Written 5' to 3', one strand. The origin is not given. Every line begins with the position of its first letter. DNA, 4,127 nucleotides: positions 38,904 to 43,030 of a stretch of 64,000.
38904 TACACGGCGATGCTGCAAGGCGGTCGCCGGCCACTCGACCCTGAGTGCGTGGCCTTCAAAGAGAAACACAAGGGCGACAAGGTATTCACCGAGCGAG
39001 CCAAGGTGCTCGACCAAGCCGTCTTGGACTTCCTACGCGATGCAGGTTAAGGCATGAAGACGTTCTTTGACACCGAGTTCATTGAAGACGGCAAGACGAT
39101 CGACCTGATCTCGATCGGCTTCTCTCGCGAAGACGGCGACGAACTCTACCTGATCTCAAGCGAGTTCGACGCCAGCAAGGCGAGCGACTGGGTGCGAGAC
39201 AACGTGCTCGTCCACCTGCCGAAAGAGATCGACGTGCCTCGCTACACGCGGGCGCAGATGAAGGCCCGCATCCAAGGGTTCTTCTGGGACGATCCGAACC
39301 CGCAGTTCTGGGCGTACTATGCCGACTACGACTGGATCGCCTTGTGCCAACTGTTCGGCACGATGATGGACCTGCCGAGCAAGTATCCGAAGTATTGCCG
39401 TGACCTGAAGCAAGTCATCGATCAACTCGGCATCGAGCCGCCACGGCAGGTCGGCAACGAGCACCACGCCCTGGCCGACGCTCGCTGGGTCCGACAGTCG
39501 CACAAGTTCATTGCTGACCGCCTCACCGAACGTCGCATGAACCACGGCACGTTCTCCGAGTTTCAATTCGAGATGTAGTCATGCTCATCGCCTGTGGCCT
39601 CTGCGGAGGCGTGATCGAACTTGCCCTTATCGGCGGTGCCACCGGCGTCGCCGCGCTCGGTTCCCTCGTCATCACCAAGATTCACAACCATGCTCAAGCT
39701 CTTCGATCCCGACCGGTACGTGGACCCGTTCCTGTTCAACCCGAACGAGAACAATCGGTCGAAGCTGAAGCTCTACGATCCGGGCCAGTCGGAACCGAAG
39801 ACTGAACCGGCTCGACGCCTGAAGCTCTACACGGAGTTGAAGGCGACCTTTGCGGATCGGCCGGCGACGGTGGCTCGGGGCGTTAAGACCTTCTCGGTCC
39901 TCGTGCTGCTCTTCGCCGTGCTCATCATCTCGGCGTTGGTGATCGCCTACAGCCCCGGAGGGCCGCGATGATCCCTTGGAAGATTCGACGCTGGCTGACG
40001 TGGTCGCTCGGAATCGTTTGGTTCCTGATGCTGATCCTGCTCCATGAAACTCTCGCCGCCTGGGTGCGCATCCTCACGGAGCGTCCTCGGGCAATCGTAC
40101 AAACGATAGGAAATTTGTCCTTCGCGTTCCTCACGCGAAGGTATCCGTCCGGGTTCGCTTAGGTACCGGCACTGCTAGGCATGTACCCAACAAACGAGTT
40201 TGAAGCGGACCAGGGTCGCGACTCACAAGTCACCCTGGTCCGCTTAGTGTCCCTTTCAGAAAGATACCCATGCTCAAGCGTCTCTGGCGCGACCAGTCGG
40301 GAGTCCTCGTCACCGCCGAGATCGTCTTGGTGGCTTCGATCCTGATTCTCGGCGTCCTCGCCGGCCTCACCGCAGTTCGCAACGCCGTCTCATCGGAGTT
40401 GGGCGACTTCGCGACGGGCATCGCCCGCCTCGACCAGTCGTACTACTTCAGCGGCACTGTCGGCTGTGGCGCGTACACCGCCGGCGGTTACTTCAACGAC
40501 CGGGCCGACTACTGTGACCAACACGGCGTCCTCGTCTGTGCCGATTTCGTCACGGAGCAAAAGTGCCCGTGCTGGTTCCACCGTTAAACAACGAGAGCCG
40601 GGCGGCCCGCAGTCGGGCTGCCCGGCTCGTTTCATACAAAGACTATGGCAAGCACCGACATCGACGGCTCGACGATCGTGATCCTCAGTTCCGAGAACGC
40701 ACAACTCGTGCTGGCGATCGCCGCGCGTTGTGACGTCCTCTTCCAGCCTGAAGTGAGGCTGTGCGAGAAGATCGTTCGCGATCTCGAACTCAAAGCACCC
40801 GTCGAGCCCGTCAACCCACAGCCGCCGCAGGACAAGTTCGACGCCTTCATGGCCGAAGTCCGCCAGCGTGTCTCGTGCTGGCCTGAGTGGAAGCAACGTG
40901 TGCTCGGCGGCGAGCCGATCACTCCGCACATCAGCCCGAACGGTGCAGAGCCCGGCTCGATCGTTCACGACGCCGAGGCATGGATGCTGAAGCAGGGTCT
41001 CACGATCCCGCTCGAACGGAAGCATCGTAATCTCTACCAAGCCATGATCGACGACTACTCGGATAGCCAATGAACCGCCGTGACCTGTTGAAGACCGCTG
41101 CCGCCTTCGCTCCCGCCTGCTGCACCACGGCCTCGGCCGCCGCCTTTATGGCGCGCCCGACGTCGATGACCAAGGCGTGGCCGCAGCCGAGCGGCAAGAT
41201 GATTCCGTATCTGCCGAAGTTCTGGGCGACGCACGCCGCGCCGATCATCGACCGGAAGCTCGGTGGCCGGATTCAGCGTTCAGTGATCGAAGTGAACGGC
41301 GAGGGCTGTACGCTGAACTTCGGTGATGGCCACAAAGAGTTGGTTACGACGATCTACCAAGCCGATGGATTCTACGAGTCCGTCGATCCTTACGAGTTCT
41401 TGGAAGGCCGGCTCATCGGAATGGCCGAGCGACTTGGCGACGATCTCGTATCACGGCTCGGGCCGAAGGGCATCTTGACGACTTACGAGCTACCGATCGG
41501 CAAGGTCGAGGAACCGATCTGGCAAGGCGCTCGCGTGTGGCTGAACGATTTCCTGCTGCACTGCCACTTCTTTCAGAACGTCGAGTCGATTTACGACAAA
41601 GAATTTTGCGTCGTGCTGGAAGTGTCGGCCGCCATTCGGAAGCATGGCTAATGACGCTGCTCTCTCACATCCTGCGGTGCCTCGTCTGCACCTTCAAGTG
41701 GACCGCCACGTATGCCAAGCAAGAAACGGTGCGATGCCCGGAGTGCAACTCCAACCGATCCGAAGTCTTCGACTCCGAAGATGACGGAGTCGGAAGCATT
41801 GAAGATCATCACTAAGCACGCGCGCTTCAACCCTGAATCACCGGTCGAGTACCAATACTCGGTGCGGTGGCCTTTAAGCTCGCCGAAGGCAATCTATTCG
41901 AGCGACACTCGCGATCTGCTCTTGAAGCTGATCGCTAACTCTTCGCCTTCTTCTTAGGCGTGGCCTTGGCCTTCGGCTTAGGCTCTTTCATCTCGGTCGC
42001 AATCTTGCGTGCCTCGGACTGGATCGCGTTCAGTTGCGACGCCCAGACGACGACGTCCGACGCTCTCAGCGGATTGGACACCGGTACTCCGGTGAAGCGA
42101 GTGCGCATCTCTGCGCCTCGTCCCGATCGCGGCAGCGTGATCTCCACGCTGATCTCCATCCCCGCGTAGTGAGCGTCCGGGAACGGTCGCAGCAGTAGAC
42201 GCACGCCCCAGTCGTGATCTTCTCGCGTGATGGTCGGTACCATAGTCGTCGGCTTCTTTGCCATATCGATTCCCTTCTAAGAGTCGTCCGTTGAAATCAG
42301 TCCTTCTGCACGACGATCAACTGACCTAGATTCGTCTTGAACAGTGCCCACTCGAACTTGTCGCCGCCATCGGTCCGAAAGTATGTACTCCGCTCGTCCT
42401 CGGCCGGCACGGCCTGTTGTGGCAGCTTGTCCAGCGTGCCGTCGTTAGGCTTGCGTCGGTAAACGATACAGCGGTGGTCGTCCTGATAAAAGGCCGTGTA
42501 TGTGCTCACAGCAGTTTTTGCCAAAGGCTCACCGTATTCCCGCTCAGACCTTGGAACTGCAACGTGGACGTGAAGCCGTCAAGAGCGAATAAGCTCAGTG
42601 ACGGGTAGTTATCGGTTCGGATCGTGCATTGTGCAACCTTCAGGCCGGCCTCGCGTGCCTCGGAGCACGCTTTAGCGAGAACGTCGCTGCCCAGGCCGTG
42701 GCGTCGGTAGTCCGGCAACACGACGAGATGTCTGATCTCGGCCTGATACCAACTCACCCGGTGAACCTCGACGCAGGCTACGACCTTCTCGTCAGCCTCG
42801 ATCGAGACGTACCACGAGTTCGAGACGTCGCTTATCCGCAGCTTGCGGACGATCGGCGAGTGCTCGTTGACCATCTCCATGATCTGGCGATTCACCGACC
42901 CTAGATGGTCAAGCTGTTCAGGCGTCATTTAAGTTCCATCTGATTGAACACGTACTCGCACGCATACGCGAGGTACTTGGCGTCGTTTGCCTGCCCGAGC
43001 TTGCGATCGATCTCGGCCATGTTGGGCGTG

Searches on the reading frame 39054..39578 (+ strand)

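Call 71: search_protein_families(library=pfam, proteins=[window:39054-39578:+], max_evalue=0.01)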
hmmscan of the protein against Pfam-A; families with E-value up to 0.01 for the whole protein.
window:39054-39578:+ (174 aa): 1 family
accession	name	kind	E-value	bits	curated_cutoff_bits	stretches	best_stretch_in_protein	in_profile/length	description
PF16473.11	Rv2179c-like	-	1.1e-09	38.7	27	1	2-149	2-172/177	3'-5' exoribonuclease Rv2179c-like domain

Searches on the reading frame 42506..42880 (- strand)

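Call 71: search_protein_families(library=pfam, proteins=[window:42506-42880:-], max_evalue=0.01)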
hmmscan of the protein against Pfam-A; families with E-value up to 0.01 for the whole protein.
window:42506-42880:- (124 aa): 6 families
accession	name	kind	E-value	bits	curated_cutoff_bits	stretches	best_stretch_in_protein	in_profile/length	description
PF00583.31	Acetyltransf_1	-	1.2e-14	55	20.7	1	16-102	28-115/116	Acetyltransferase (GNAT) family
PF13508.13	Acetyltransf_7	-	3.7e-09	37.3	27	1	25-85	6-66/84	Acetyltransferase (GNAT) domain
PF13673.13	Acetyltransf_10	-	5.4e-06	26.9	23.6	1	24-92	33-97/128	Acetyltransferase (GNAT) domain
PF14542.12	Acetyltransf_CG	-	1.7e-05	25.3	30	1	31-83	9-61/80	GCN5-related N-acetyl-transferase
PF08445.16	FR47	-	3.5e-05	24.2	22.1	1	43-105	18-79/86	FR47-like protein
PF13302.13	Acetyltransf_3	-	0.00011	23.4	25.4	1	18-99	49-133/138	Acetyltransferase (GNAT) domain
